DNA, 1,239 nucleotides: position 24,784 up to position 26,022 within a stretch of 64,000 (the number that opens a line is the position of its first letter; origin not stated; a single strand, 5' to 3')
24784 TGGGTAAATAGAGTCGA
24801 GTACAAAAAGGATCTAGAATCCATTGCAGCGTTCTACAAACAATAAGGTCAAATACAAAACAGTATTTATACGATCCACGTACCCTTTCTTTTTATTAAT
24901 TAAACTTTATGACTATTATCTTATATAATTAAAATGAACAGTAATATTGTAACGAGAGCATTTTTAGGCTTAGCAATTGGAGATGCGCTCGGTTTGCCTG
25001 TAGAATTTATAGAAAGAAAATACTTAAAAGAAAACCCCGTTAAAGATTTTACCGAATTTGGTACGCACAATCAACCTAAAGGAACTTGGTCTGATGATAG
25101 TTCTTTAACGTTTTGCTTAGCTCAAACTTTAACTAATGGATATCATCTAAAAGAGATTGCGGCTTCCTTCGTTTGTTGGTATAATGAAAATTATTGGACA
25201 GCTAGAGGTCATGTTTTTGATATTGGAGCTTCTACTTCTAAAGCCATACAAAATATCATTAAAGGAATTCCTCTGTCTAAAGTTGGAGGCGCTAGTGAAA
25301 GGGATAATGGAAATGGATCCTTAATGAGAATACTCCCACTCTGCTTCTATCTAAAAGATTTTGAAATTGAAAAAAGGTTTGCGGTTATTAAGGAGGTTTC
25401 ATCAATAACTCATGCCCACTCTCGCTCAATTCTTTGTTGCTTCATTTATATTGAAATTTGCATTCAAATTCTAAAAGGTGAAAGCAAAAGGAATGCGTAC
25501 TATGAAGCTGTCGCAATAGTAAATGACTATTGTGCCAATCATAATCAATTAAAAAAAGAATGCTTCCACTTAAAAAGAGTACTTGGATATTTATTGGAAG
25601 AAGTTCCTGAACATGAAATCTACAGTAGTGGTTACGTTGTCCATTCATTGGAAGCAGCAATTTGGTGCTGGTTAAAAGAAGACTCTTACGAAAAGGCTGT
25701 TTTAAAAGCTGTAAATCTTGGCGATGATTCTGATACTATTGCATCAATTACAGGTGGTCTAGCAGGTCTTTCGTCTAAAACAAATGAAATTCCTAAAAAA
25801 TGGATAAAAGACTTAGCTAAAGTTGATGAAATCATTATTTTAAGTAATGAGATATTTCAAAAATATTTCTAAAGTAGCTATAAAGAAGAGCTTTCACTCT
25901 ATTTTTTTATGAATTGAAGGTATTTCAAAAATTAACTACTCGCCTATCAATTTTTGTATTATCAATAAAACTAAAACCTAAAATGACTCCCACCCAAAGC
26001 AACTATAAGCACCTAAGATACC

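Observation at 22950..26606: Metallophosphoesterase followed by two tandem ADP-ribosylglycohydrolase paralogues and a Cys-motif membrane protein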

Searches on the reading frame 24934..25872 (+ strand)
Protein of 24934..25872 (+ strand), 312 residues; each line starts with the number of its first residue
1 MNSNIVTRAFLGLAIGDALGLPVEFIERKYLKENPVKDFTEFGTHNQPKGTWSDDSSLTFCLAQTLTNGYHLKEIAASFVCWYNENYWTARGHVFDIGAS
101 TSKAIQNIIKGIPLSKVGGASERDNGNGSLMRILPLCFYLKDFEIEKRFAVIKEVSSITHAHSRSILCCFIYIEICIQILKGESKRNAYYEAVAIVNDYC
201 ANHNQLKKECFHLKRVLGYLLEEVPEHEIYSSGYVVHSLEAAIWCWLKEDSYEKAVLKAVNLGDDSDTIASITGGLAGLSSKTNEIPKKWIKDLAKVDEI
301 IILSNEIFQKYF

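Call 3: search_protein_families(library=pfam, proteins=[window:24934-25872:+], max_evalue=0.01)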
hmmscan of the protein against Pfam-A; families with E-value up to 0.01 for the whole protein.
window:24934-25872:+ (312 aa): 1 family
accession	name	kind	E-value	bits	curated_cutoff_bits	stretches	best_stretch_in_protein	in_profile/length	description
PF03747.19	ADP_ribosyl_GH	-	6.2e-71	239.8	26.2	1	9-288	2-286/287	ADP-ribosylglycohydrolase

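Call 4: search_protein_families(library=ncbifam, proteins=[window:24934-25872:+], max_evalue=0.01)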
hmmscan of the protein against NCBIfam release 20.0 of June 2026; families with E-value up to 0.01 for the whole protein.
window:24934-25872:+ (312 aa): 2 families
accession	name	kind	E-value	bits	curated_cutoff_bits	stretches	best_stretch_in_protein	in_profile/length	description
NF041672.1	ADPriboarghdlase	equivalog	2e-48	165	490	1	9-310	73-358/361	ADP-ribosylarginine hydrolase Tri1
TIGR02662.1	dinitro_DRAG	equivalog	9.1e-32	110.4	337.05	1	8-296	7-269/287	ADP-ribosyl-[dinitrogen reductase] hydrolase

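Call 5: search_protein_families(library=padloc, proteins=[window:24934-25872:+], max_evalue=0.01)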
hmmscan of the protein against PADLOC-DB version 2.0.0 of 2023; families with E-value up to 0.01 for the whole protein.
window:24934-25872:+ (312 aa): 0 families

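Call 24: search_solved_structures(query=window:24934-25869:+, max_evalue=0.001, show_alignments=1)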
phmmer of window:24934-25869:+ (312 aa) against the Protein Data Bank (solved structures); distinct sequences matched with E-value up to 0.001: 17.
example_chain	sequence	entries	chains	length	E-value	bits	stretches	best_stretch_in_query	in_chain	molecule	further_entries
8za7_A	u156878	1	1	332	6e-84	284.9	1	9-309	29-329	Lmo0067 protein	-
6dre_A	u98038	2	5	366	1.3e-35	126.2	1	9-308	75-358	ADP-ribosyl-(Dinitrogen reductase) hydrolase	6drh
2cwc_A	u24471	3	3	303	7.2e-31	110.6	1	9-304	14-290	ADP-ribosylglycohydrolase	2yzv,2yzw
1t5j_A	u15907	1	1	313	1.4e-18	70.2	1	9-307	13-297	Hypothetical protein MJ1187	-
2woc_A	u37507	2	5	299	2.1e-17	66.3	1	8-295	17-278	ADP-RIBOSYL-[DINITROGEN REDUCTASE] GLYCOHYDROLASE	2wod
3g9d_A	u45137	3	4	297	3.3e-17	65.7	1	8-295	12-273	Dinitrogenase reductase activating glucohydrolase | Dinitrogenase reductase activacting glicohydrolase | ADP-ribosyl-(Dinitrogen reductase) hydrolase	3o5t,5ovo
2woe_A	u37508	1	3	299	8.9e-17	64.3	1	8-295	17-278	ADP-RIBOSYL-[DINITROGEN REDUCTASE] GLYCOHYDROLASE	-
2g4k_A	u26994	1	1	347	9.6e-05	24.8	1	250-307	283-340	ADP-ribosylhydrolase 3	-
2foz_A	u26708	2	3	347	9.6e-05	24.8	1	250-307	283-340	ADP-ribosylhydrolase like 2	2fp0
5zqy_A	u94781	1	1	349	9.7e-05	24.8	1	250-307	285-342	Poly(ADP-ribose) glycohydrolase ARH3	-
7akr_AAA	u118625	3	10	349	9.8e-05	24.7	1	250-307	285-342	ADP-ribose glycohydrolase ARH3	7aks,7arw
9rfd_A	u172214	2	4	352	0.0001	24.7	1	250-307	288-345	ADP-ribosylhydrolase ARH3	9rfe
6d36_C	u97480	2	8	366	0.00011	24.5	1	250-307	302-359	Poly(ADP-ribose) glycohydrolase ARH3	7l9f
7l9h_C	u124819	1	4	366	0.00015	24.1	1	250-307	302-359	ADP-ribose glycohydrolase ARH3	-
2qty_A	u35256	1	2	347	0.00031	23.1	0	250-307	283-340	Poly(ADP-ribose) glycohydrolase ARH3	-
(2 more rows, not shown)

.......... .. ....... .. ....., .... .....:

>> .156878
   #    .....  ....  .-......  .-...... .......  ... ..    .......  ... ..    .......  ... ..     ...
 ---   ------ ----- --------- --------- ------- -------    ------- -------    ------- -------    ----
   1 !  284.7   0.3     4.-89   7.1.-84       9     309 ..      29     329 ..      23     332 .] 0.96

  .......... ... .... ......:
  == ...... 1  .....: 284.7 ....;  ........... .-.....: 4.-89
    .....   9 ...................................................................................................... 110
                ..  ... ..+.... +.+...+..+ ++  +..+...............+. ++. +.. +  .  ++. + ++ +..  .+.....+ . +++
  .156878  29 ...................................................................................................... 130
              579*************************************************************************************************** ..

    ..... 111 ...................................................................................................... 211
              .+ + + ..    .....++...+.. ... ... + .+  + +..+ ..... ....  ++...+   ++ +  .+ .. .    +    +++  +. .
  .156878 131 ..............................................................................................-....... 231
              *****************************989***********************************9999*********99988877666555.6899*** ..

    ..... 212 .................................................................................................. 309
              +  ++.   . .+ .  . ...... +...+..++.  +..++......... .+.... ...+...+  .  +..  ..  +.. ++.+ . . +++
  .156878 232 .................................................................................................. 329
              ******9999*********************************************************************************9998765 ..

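Call 30: find_related_loci(query=window:24934-25869:+, collection=metagenome_contigs, flank=8000)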
Query window:24934-25869:+ (312 aa) in metagenome_contigs; peptide patterns used: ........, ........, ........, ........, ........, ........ (x = any residue, [..] = any of these).
90 stretches matched a pattern; 2 encode a relative of the query (tblastn E <= 1e-3); 2 distinct loci.
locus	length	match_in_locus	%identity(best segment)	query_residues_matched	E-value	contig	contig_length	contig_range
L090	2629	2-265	67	224-312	1e-34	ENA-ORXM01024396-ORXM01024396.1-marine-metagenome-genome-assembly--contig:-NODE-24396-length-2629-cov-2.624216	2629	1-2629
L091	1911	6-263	69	226-312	1e-34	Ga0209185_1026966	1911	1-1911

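Call 34: search_dna_similar(query=window:24934-25869:+, collection=plasmids, mode=protein, max_rows=15)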
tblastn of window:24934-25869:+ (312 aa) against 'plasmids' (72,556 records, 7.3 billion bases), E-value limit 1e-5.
Records with a match: 134; places in all: 141; records where one place covers at least 80% of the query: 131.
Best place of each record, by identity: <60% 134.
By first word of the organism name: Streptomyces 34; Clostridium 7; Vibrio 5; Bifidobacterium 4; Paenibacillus 3; Burkholderia 3; Halorubrum 3; Haloferax 2; Variovorax 2; Haloplanus 2; and 53 more.
By predicted mobility (MOB-suite, as given by PLSDB): non-mobilizable 118; mobilizable 12; conjugative 4.
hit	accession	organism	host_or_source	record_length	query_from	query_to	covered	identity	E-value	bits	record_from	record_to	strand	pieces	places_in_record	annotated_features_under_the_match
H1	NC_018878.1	Bacillus thuringiensis Bt407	-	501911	3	309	98%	47.7%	1e-85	287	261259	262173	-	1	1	ADP-ribosylglycohydrolase family protein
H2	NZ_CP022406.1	Clostridium sporogenes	-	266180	6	304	96%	45.5%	1e-80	273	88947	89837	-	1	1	ADP-ribosylglycohydrolase family protein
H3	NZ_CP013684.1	Clostridium botulinum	Microbial isolate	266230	6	304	96%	45.5%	1e-80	273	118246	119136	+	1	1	ADP-ribosylglycohydrolase family protein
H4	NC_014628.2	Paenibacillus polymyxa SC2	-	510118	11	300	93%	46.6%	1e-77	265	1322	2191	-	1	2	ADP-ribosylglycohydrolase family protein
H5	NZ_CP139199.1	Paenibacillus polymyxa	mixed culture,soil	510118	11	300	93%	46.6%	1e-77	265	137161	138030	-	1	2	ADP-ribosylglycohydrolase family protein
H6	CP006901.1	Clostridium botulinum Prevot_594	Isolate microbial culture,ham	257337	6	304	96%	44.8%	3e-80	272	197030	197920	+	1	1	ADP-ribosylglycohydrolase family protein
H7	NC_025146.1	Clostridium botulinum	-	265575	6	304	96%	44.8%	6e-80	271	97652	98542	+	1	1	ADP-ribosylglycohydrolase family protein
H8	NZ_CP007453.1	Peptoclostridium acidaminophilum DSM 3953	black mud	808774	3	309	98%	42.5%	7e-78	265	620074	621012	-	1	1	ADP-ribosylglycohydrolase family protein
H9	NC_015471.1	Thermococcus barophilus MP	-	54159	12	294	91%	40.2%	4e-62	219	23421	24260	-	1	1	ADP-ribosylglycohydrolase family protein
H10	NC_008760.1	Polaromonas naphthalenivorans CJ2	-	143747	9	300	94%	35.5%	9e-46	172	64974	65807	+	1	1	ADP-ribosylglycohydrolase family protein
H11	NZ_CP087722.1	Halalkaliarchaeum sp. AArc-CO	Kulunda Steppe hypersaline lake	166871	1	312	100%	32.6%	2e-31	131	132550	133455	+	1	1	ADP-ribosylglycohydrolase family protein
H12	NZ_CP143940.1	Bifidobacterium longum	Homo sapiens,cell culture,human fecal ...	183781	1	308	99%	32.6%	4e-36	144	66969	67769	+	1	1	ADP-ribosylglycohydrolase family protein | hypothetical protein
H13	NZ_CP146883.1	Bifidobacterium longum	-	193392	1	308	99%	32.6%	4e-36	144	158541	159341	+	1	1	ADP-ribosylglycohydrolase family protein | hypothetical protein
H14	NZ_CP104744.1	Haloferax lucentense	-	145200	1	307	98%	32.6%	4e-29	124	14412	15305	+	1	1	ADP-ribosylglycohydrolase family protein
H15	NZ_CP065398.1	Bifidobacterium longum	cell culture,feces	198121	9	308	96%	32.7%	1e-37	149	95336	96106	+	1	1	ADP-ribosylglycohydrolase family protein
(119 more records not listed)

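Call 35: get_annotated_region(hit=H1, flank=6000)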
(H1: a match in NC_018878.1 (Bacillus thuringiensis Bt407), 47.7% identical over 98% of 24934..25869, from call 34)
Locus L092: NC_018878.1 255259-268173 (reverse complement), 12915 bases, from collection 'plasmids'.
description: Bacillus thuringiensis Bt407 plasmid BTB_502p, complete sequence
organism: Bacillus thuringiensis Bt407 (NCBI taxid 527021)
taxonomy: Bacteria; Bacillota; Bacilli; Bacillales; Bacillaceae; Bacillus; Bacillus thuringiensis; Bacillus thuringiensis Bt407
host: -; source: -; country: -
typing (MOB-suite, as given by PLSDB): non-mobilizable; replicon rep_cluster_18; mating-pair formation MPF_T
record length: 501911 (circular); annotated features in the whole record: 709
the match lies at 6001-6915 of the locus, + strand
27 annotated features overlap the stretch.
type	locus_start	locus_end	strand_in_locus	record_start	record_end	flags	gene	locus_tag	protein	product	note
CDS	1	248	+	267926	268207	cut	-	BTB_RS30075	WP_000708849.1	hypothetical protein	-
CDS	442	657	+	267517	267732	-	-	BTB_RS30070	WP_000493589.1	hypothetical protein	-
CDS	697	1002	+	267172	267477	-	-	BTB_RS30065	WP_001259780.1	hypothetical protein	-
CDS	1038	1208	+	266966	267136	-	-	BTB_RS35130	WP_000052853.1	hypothetical protein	-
CDS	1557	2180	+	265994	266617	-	-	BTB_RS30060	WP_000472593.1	hypothetical protein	-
CDS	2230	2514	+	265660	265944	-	-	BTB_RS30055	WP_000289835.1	hypothetical protein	-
CDS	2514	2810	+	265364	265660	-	-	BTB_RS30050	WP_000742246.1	hypothetical protein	-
CDS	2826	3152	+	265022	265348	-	-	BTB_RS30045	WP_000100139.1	hypothetical protein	-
CDS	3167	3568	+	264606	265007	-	-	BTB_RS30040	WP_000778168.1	hypothetical protein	-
CDS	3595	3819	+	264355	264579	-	-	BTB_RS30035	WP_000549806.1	hypothetical protein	-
CDS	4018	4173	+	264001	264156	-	-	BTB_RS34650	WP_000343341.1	hypothetical protein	-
CDS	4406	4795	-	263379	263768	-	-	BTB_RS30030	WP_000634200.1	hypothetical protein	-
CDS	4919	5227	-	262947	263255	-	-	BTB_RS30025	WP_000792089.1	type II toxin-antitoxin system PemK/MazF family toxin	-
CDS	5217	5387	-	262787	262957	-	-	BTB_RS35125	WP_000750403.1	hypothetical protein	-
CDS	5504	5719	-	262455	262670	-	-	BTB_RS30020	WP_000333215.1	hypothetical protein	-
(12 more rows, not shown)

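Call 36: get_annotated_region(hit=H2, flank=6000)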
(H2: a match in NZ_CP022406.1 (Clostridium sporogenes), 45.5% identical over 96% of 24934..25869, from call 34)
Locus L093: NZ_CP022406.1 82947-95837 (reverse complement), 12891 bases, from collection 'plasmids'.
description: Clostridium sporogenes strain AM553 plasmid unnamed1, complete sequence
organism: Clostridium sporogenes (NCBI taxid 1509)
taxonomy: Bacteria; Bacillota; Clostridia; Eubacteriales; Clostridiaceae; Clostridium; Clostridium sporogenes
host: -; source: -; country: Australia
typing (MOB-suite, as given by PLSDB): non-mobilizable; replicon rep_cluster_1536; mating-pair formation MPF_T
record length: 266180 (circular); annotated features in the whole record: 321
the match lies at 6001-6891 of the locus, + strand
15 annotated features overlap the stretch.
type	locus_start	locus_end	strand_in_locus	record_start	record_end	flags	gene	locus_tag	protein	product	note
CDS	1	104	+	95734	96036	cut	-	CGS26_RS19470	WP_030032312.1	hypothetical protein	-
CDS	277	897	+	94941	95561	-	-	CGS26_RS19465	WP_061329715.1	thermonuclease family protein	-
CDS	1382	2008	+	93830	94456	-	-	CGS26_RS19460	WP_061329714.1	IS607 family transposase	-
CDS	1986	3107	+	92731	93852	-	-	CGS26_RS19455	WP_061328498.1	RNA-guided endonuclease TnpB family protein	-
CDS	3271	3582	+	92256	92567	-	-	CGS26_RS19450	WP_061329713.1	hypothetical protein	-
CDS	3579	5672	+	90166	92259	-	-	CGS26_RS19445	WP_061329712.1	ATP-dependent helicase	-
CDS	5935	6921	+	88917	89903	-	-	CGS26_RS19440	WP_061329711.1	ADP-ribosylglycohydrolase family protein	-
CDS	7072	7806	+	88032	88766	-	-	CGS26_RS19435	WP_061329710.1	hypothetical protein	-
CDS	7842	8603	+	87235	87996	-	-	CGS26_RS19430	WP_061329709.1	hypothetical protein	-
CDS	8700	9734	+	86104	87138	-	-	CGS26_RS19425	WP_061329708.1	hypothetical protein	-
CDS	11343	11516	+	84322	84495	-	-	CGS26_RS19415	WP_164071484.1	hypothetical protein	-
CDS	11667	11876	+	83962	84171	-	-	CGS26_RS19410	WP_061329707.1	hypothetical protein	-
CDS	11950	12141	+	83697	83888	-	-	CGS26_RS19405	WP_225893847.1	hypothetical protein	-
CDS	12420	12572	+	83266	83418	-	-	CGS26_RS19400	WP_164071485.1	hypothetical protein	-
CDS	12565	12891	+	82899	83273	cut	-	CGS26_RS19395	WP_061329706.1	hypothetical protein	-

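Call 37: get_annotated_region(hit=H8, flank=6000)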
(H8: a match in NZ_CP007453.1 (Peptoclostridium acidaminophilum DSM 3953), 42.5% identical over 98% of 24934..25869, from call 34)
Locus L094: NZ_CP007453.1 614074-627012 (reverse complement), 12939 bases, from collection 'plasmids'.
description: Peptoclostridium acidaminophilum DSM 3953 strain al-2 plasmid EAL2_808p, complete sequence
organism: Peptoclostridium acidaminophilum DSM 3953 (NCBI taxid 1286171)
taxonomy: Bacteria; Bacillota; Clostridia; Peptostreptococcales; Peptoclostridiaceae; Peptoclostridium; Peptoclostridium acidaminophilum; Peptoclostridium acidaminophilum DSM 3953
host: -; source: black mud; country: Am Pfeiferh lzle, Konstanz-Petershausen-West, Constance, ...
typing (MOB-suite, as given by PLSDB): non-mobilizable
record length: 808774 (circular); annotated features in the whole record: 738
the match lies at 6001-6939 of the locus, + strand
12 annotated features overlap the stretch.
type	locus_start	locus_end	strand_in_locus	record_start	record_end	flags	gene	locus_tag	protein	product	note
CDS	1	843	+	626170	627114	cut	-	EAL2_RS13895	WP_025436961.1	tryptophan-rich sensory protein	-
CDS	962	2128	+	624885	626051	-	-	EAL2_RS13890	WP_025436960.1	ATP-grasp domain-containing protein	-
CDS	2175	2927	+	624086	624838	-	-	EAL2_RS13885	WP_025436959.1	alpha/beta hydrolase-fold protein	-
CDS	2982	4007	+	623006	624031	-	-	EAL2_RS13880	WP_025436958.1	3-deoxy-7-phosphoheptulonate synthase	GO:0009423 - chorismate biosynthetic process [Evidence IEA]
CDS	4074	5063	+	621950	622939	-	-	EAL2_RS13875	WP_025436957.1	DUF697 domain-containing protein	-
CDS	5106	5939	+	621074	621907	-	-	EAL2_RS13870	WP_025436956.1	hypothetical protein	-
CDS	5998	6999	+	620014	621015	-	-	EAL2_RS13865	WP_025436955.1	ADP-ribosylglycohydrolase family protein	-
CDS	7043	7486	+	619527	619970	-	-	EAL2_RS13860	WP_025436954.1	HutP family protein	-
CDS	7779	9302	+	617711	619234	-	hutH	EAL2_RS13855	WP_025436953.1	histidine ammonia-lyase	GO:0006548 - histidine catabolic process [Evidence IEA]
CDS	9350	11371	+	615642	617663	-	-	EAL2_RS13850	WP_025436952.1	urocanate hydratase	-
CDS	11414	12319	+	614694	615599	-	ftcD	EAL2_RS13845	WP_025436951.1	glutamate formimidoyltransferase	GO:0019556 - histidine catabolic process to glutamate and formamide [Evidence IEA]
CDS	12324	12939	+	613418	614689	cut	hutI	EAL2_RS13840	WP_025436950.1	imidazolonepropionase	GO:0006548 - histidine catabolic process [Evidence IEA]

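Call 76: get_annotated_region(hit=H4, flank=5000)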
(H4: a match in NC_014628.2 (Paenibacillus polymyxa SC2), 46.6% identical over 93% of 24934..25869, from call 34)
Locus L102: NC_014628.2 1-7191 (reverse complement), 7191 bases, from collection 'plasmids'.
description: Paenibacillus polymyxa SC2 plasmid pSC2, complete sequence
organism: Paenibacillus polymyxa SC2 (NCBI taxid 886882)
taxonomy: Bacteria; Bacillota; Bacilli; Bacillales; Paenibacillaceae; Paenibacillus; Paenibacillus polymyxa; Paenibacillus polymyxa SC2
host: -; source: -; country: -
typing (MOB-suite, as given by PLSDB): non-mobilizable; mating-pair formation MPF_F
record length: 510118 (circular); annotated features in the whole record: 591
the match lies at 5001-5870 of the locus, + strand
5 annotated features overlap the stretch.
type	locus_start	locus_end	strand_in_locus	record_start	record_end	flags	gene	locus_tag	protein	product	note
CDS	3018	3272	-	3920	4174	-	-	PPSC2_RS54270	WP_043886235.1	hypothetical protein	-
CDS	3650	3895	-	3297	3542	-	-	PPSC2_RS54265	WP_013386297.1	hypothetical protein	-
CDS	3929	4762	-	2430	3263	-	-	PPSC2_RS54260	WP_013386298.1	alpha/beta hydrolase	-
CDS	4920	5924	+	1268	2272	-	-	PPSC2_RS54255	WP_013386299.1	ADP-ribosylglycohydrolase family protein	-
CDS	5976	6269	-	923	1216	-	-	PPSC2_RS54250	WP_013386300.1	hypothetical protein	-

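Call 77: get_annotated_region(hit=H10, flank=5000)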
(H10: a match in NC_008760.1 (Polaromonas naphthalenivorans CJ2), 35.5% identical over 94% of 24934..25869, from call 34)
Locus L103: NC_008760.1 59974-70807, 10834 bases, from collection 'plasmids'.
description: Polaromonas naphthalenivorans CJ2 plasmid pPNAP04, complete sequence
organism: Polaromonas naphthalenivorans CJ2 (NCBI taxid 365044)
taxonomy: Bacteria; Pseudomonadota; Betaproteobacteria; Burkholderiales; Comamonadaceae; Polaromonas; Polaromonas naphthalenivorans; Polaromonas naphthalenivorans CJ2
host: -; source: -; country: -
typing (MOB-suite, as given by PLSDB): non-mobilizable; replicon rep_cluster_1200
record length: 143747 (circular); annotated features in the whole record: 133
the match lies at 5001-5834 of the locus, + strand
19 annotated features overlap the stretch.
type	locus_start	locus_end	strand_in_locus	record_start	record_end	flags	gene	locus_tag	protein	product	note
CDS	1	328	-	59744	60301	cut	-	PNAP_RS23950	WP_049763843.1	hypothetical protein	-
CDS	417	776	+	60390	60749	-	-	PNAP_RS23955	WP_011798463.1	hypothetical protein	-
CDS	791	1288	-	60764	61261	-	-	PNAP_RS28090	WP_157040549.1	IS5 family transposase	-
CDS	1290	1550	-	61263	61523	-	-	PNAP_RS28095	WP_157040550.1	transposase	-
CDS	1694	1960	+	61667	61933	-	-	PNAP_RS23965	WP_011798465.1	hypothetical protein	-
CDS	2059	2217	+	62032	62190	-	-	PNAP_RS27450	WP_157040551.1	hypothetical protein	-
CDS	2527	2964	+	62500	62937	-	-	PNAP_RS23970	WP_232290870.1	DUF3293 domain-containing protein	-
CDS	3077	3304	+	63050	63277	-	-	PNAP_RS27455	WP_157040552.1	hypothetical protein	-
CDS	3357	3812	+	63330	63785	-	-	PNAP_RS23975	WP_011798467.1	YbjN domain-containing protein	-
CDS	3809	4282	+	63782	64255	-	-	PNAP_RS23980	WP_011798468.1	hypothetical protein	-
CDS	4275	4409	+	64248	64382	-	-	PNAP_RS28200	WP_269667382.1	hypothetical protein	-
CDS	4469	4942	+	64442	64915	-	-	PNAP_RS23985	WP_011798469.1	hypothetical protein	-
CDS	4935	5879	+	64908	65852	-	-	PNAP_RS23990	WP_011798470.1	ADP-ribosylglycohydrolase family protein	-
CDS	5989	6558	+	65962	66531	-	-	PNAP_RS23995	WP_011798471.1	YqiA/YcfP family alpha/beta fold hydrolase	-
CDS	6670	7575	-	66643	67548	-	-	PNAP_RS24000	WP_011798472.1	TniB family NTP-binding protein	-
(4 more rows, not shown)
